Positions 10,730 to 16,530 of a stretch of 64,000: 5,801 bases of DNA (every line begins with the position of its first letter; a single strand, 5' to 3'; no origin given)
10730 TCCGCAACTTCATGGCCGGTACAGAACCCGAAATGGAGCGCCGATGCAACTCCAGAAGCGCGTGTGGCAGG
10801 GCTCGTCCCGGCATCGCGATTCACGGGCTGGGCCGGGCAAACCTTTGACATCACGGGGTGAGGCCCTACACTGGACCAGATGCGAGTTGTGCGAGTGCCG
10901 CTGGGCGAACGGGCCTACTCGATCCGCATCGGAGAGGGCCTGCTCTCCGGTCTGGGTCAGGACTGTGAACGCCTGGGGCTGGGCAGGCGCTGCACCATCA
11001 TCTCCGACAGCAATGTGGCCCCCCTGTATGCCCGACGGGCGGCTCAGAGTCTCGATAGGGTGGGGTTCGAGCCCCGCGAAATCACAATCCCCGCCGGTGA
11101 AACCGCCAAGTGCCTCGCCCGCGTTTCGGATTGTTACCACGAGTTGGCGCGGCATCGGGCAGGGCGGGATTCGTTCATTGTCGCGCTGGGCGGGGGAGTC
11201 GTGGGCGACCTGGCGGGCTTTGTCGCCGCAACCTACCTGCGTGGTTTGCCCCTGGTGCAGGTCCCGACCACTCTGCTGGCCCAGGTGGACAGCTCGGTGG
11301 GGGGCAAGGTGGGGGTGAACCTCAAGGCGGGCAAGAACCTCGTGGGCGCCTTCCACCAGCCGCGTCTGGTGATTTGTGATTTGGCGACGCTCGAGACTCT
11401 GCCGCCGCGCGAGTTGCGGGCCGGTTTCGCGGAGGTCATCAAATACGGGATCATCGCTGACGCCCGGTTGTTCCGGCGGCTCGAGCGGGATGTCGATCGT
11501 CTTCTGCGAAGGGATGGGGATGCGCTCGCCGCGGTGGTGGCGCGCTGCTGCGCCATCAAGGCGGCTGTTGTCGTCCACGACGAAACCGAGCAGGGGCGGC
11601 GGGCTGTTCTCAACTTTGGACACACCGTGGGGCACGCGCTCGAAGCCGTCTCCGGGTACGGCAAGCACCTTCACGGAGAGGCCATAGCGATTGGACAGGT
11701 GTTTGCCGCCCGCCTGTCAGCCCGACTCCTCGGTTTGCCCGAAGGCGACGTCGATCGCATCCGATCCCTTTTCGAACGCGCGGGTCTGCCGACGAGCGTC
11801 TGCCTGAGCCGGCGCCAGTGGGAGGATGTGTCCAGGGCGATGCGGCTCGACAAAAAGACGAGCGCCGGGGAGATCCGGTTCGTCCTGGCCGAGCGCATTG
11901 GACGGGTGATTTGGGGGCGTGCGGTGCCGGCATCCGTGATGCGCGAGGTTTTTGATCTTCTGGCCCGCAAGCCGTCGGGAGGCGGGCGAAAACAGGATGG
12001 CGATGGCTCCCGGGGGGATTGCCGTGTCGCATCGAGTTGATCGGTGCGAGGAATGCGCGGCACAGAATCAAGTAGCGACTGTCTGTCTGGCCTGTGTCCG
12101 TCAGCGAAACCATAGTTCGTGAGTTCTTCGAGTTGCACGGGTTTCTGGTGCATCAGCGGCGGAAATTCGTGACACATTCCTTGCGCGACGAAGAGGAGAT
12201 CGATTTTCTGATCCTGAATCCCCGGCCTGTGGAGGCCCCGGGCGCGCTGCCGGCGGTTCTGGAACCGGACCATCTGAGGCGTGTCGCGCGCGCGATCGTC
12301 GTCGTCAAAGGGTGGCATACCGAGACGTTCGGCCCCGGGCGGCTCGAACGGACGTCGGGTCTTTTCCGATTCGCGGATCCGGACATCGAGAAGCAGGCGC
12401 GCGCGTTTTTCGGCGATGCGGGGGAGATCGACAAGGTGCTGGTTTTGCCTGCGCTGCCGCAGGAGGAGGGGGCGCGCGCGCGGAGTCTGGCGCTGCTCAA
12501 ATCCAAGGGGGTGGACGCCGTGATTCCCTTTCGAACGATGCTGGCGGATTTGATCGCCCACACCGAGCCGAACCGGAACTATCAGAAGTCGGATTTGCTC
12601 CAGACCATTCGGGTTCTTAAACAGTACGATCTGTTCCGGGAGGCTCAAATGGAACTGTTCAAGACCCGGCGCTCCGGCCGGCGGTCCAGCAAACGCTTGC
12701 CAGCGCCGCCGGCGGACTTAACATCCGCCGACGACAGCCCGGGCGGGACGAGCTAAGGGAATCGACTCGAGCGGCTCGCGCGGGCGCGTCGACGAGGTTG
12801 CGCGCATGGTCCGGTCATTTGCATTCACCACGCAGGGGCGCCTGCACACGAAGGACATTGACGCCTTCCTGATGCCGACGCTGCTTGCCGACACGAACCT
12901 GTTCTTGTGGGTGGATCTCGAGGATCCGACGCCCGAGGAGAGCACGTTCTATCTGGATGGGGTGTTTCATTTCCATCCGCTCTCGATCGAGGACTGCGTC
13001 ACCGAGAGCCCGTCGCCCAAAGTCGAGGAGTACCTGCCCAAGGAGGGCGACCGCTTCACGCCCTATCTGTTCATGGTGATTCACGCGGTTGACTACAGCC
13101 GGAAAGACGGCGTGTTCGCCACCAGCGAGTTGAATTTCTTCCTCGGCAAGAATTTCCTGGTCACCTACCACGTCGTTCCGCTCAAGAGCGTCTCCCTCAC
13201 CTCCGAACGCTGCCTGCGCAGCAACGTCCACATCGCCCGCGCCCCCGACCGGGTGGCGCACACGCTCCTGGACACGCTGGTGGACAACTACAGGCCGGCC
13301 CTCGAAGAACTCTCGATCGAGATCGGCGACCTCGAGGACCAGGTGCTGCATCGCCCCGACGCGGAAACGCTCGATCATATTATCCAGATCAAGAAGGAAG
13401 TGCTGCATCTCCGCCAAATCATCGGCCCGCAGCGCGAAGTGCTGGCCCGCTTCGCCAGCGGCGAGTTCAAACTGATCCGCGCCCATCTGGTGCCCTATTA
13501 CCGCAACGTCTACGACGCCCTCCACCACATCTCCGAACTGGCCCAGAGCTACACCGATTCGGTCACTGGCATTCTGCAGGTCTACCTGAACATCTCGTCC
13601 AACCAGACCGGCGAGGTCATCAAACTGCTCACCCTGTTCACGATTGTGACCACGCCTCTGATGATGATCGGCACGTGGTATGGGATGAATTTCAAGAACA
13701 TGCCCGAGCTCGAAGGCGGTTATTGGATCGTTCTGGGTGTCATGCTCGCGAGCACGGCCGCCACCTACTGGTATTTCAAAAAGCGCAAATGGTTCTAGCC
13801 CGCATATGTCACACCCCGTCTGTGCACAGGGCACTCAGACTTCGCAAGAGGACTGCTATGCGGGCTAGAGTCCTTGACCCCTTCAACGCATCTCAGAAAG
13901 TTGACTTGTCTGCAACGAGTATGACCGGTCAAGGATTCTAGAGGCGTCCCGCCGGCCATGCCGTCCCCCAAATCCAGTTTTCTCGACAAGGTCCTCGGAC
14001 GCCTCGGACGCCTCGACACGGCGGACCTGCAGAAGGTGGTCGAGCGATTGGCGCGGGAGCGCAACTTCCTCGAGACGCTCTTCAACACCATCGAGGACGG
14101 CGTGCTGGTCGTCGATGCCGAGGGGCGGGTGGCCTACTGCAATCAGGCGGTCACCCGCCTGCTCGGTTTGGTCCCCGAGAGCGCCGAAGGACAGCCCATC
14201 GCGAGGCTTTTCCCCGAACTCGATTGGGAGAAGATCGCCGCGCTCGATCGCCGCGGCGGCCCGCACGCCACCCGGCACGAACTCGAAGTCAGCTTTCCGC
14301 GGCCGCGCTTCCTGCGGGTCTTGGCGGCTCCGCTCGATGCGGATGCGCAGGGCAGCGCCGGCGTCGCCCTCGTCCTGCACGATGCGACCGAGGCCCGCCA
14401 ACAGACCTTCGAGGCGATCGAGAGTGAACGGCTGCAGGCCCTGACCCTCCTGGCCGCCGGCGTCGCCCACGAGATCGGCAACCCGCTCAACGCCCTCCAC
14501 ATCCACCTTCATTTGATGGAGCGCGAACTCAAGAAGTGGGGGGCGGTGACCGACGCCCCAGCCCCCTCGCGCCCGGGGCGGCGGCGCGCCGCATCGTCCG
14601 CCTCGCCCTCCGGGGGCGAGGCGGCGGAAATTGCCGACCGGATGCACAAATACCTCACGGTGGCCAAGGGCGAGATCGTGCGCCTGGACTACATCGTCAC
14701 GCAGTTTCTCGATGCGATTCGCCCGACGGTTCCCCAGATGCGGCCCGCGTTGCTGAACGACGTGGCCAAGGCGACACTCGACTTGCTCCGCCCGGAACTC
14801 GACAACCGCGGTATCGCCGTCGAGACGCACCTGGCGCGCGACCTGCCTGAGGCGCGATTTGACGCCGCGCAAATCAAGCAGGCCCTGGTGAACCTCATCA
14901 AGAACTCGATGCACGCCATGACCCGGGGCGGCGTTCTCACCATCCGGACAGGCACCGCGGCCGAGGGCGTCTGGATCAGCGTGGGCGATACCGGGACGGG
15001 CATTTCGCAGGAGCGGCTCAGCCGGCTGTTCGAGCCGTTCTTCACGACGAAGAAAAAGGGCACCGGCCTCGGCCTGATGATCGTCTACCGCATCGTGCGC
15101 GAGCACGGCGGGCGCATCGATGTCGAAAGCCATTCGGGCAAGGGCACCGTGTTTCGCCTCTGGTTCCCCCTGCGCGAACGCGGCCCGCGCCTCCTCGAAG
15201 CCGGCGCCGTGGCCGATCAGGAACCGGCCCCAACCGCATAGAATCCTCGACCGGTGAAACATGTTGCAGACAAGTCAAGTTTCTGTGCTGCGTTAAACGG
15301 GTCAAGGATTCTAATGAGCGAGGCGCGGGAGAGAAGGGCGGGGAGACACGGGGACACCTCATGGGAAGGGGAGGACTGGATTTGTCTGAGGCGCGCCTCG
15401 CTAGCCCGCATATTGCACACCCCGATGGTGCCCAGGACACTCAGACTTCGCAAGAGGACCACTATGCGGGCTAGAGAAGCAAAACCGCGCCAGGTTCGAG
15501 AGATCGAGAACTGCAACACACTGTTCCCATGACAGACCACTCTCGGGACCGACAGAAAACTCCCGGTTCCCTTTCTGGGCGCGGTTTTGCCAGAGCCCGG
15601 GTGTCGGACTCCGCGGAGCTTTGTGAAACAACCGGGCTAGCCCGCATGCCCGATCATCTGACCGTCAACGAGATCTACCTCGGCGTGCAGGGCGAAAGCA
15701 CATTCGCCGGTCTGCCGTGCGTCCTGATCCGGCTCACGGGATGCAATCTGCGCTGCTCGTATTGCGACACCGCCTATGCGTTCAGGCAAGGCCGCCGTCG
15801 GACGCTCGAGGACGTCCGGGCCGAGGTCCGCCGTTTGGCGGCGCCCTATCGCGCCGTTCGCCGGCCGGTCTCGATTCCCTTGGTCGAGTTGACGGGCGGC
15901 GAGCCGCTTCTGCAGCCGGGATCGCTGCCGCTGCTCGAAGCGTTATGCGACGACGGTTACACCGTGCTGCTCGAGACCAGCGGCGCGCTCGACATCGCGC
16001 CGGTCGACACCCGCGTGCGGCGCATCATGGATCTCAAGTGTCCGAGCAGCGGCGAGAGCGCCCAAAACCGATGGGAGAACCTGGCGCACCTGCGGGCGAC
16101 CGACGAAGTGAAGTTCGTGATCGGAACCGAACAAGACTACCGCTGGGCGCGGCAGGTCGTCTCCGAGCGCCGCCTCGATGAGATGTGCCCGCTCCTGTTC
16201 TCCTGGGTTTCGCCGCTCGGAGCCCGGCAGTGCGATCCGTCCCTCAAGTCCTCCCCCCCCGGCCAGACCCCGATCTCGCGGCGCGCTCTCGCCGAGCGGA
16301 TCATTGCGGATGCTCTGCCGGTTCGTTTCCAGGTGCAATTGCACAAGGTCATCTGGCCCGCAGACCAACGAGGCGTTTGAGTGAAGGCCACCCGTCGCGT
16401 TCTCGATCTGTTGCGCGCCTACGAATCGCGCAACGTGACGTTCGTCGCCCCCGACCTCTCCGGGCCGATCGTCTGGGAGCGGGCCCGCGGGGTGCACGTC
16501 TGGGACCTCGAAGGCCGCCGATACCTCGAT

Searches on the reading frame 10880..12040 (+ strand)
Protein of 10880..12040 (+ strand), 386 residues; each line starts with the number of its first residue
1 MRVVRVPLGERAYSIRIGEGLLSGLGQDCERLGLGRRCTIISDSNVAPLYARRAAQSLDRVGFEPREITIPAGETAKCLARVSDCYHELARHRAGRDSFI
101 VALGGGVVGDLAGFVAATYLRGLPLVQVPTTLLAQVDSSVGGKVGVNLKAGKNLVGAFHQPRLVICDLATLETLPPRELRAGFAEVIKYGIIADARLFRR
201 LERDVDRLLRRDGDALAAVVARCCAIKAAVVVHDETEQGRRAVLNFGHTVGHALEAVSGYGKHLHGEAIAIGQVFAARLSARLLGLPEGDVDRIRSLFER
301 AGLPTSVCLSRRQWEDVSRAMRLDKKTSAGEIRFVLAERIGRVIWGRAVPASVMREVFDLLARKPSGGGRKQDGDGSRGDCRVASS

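Call 49: search_protein_families(library=pfam, proteins=[window:10880-12040:+])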
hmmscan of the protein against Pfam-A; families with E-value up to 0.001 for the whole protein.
window:10880-12040:+ (386 aa): 4 families
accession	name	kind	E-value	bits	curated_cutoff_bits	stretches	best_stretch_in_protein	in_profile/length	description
PF24621.2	DHQS_C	-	1.4e-47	161.7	27.6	1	182-327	1-144/144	3-dehydroquinate synthase C-terminal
PF01761.26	DHQ_synthase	-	8e-47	158.1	24.2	1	68-180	2-114/115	3-dehydroquinate synthase N-terminal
PF13685.12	Fe-ADH_2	-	1.6e-10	41.6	28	1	16-132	1-108/149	Iron-containing alcohol dehydrogenase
PF00465.25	Fe-ADH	-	1.3e-08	35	31.3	1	15-132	4-131/168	Iron-containing alcohol dehydrogenase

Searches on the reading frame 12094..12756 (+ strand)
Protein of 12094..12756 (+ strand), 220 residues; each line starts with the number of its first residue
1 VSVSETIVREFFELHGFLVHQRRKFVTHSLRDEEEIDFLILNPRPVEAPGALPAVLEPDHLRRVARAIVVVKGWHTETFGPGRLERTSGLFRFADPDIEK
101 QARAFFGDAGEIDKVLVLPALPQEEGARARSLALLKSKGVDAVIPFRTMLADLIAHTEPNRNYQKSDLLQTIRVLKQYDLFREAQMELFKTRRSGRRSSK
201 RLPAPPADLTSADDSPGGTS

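Call 49: search_protein_families(library=pfam, proteins=[window:12094-12756:+])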
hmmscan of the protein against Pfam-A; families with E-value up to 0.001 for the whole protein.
window:12094-12756:+ (220 aa): 0 families

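Call 50: find_related_loci(query=window:12094-12756:+, collection=genome_contigs, flank=10000)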
Query window:12094-12756:+ (220 aa) in genome_contigs; peptide patterns used: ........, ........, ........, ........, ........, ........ (x = any residue, [..] = any of these).
599 stretches matched a pattern (row limit reached: there are more); 65 encode a relative of the query (tblastn E <= 1e-3); 65 distinct loci.
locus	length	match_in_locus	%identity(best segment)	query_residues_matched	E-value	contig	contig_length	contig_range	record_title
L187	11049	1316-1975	94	1-220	1e-136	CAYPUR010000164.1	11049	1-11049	MAG TPA_asm: uncultured Verrucomicrobiota bacterium isolate SRP263991_co1_516 genome assembly, contig: NODE_9588_length_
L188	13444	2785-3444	93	1-220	4e-134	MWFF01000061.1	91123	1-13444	MAG: Verrucomicrobia bacterium ADurb.Bin006 BWX48_contig000061, whole genome shotgun sequence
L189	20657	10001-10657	95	1-219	1e-128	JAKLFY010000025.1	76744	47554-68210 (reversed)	MAG: Verrucomicrobia bacterium isolate RA.bin27 RA.bin27_25, whole genome shotgun sequence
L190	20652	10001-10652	76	1-217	6e-94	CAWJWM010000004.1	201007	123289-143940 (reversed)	MAG: uncultured Verrucomicrobiae bacterium isolate MFD04716.bin.3.184 genome assembly, contig: contig_10196, whole genom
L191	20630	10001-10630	66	1-214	7e-87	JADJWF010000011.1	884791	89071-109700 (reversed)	MAG: Verrucomicrobia bacterium isolate Kalu_18-Q3-R12-55_BAT3C.19 tig00440528-10-8833740, whole genome shotgun sequence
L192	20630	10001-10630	62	1-213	1e-83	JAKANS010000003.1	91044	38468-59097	MAG: bacterium isolate WY5.bin88 NODE_372_length_91044_cov_2.623569, whole genome shotgun sequence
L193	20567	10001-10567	69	1-189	2e-83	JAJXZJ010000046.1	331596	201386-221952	MAG: bacterium isolate BP7.bin47 NODE_12_length_331596_cov_2.767269, whole genome shotgun sequence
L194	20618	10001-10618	64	1-206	2e-80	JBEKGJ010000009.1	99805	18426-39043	MAG: Verrucomicrobiota bacterium isolate SPRUCE 250 SPRUCE_250_9, whole genome shotgun sequence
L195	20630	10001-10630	64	1-207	6e-77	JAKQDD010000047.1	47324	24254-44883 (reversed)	MAG: Verrucomicrobiota bacterium isolate USDE_maxbin.037 k141_391938, whole genome shotgun sequence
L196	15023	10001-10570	68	1-190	3e-75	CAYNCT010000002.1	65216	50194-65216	MAG TPA_asm: uncultured Verrucomicrobiota bacterium isolate binchicken_co274_328 genome assembly, contig: NODE_1125_leng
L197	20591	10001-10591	61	1-197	2e-74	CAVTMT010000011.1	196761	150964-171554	MAG: uncultured bacterium isolate MFD05942.bin.1.375 genome assembly, contig: contig_75463, whole genome shotgun sequenc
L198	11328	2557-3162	58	2-203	6e-74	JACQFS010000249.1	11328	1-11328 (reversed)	MAG: Verrucomicrobia bacterium isolate NC_groundwater_1053_Pr1_S-0.65um_64_11 Montesol18_Sp65_coassembly_scaffold_159076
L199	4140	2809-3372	63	2-189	3e-72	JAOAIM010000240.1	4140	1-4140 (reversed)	MAG: Verrucomicrobiia bacterium isolate SKW90 NODE_239_length_4140_cov_5.380261, whole genome shotgun sequence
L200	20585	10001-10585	59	2-196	6e-72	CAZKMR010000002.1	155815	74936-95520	MAG TPA_asm: uncultured Bifidobacterium sp. isolate SRP329715_co2_374 genome assembly, contig: NODE_188_length_155815_co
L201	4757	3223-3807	58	2-196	2e-70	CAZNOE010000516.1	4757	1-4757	MAG TPA_asm: uncultured Bifidobacteriaceae bacterium isolate SRP119689_co1_68 genome assembly, contig: NODE_30432_length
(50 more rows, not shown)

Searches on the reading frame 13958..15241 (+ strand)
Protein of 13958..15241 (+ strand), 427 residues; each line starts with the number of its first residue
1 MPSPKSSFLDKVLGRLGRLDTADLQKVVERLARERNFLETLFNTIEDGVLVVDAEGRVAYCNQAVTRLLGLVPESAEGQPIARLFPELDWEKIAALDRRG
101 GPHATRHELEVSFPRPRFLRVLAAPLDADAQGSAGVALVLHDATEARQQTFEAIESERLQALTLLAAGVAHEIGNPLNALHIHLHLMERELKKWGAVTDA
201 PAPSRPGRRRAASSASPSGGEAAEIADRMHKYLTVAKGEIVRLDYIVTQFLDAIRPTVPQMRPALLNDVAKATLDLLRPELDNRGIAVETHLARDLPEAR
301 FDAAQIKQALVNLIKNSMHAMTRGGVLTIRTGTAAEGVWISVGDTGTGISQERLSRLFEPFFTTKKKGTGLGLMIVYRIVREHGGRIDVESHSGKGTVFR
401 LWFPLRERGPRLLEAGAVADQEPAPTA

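Call 24: find_related_loci(query=window:13958-15241:+, collection=genome_contigs, flank=10000)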
Query window:13958-15241:+ (427 aa) in genome_contigs; peptide patterns used: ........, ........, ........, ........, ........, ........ (x = any residue, [..] = any of these).
600 stretches matched a pattern (row limit reached: there are more); 599 encode a relative of the query (tblastn E <= 1e-3); the best 80 are kept; 80 distinct loci.
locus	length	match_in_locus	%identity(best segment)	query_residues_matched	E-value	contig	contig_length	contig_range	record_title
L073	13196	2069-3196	33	57-405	7e-41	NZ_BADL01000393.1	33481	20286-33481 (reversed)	Ideonella sp. B508-1, whole genome shotgun sequence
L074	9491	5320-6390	30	35-407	2e-40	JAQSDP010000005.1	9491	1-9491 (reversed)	MAG: bacterium isolate D1-2020 MAG012 NODE_1016_length_9491_cov_4.766744, whole genome shotgun sequence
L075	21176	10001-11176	29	31-424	2e-40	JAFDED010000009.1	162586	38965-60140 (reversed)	MAG: Deltaproteobacteria bacterium isolate Meg19_1012_Bin_441 Meg19_1012_Bin_441_scaffold_221, whole genome shotgun sequ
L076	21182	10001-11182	31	25-405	2e-40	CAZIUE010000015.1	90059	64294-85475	MAG TPA_asm: uncultured Pelobacter sp. isolate binchicken_co22_46 genome assembly, contig: NODE_251_length_90059_cov_63.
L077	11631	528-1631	29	19-427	3e-40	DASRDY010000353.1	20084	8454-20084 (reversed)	MAG TPA_asm: Blastocatellia bacterium isolate SMAG_U9992 k141_1482051, whole genome shotgun sequence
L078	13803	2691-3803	30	27-407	2e-40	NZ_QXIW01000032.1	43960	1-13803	Candidatus Cryosericum hinesii strain SMC3 SMC3_32, whole genome shotgun sequence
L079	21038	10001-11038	30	40-409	6e-40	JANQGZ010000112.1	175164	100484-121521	MAG: SAR324 cluster bacterium isolate PL23b_bin.72 k99_1165019, whole genome shotgun sequence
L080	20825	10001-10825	33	115-409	2e-38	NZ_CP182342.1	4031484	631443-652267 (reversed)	MAG: Pseudodesulfovibrio sp. isolate Pygsuia-isolate-1 chromosome, complete genome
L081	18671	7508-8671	28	16-425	5e-38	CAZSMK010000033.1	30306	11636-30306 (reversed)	MAG TPA_asm: uncultured Candidatus Sumerlaeota bacterium isolate SRP067234_co1_16 genome assembly, contig: k99_777787, w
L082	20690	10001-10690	36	145-405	6e-38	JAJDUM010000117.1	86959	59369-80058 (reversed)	MAG: Candidatus Poribacteria bacterium isolate jk18x1bzbins.78 k141_813204, whole genome shotgun sequence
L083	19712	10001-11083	30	32-406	1e-37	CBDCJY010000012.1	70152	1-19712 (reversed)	MAG: Pyrinomonadaceae bacterium isolate 0bc9c3e4-857b-42b5-a55a-c237b0de220f genome assembly, contig: contig_12, whole g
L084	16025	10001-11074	28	28-404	1e-37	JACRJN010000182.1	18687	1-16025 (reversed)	MAG: Candidatus Schekmanbacteria bacterium isolate NC_groundwater_1830_Pr3_B-0.1um_47_19 SR-2_scaffold_141_3977589, whol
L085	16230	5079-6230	29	18-424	6e-37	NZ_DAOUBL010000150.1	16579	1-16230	MAG: Bellilinea sp. isolate H69_726 k75_16151, whole genome shotgun sequence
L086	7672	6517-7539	30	35-408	3e-37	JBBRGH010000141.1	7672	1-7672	MAG: Gemmatimonadales bacterium isolate Co_metawrap_2612 Cmw_2612_k141_13770456_length_7672_cov_8.0000, whole genome sho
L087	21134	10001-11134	31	19-405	1e-36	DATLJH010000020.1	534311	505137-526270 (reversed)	MAG TPA_asm: Sphingomonas sp. isolate SMAG_U13691 k141_7976, whole genome shotgun sequence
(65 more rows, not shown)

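Call 34: search_protein_families(library=pfam, proteins=[window:13958-15241:+])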
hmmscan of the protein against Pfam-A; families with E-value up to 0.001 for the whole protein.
window:13958-15241:+ (427 aa): 7 families
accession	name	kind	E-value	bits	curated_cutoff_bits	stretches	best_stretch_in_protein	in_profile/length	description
PF02518.31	HATPase_c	-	5.4e-27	94.9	26.4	1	302-406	2-110/111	Histidine kinase-, DNA gyrase B-, and HSP90-like ATPase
PF08448.16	PAS_4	-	1.6e-13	51.3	23.1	1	42-148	1-110/110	PAS fold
PF00989.32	PAS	-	4.6e-10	40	22.6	1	37-141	2-111/113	PAS fold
PF13188.13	PAS_8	-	1.4e-09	38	21.8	1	36-93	1-55/65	PAS domain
PF13426.13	PAS_9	-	4.5e-09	37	27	1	47-145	2-103/103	PAS domain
PF00512.31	HisKA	-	1.1e-05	25.8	26.9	1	162-190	2-30/66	His Kinase A (phospho-acceptor) domain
PF12860.13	PAS_7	-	2.6e-05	24.8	27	1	43-85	2-45/115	PAS fold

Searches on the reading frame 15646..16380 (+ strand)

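Call 34: search_protein_families(library=pfam, proteins=[window:15646-16380:+])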
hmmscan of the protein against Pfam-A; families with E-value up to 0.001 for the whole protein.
window:15646-16380:+ (244 aa): 1 family
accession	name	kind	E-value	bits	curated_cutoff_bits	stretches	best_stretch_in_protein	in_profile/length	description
PF04055.27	Radical_SAM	-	1.7e-11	45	29.5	1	30-129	4-99/166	Radical SAM superfamily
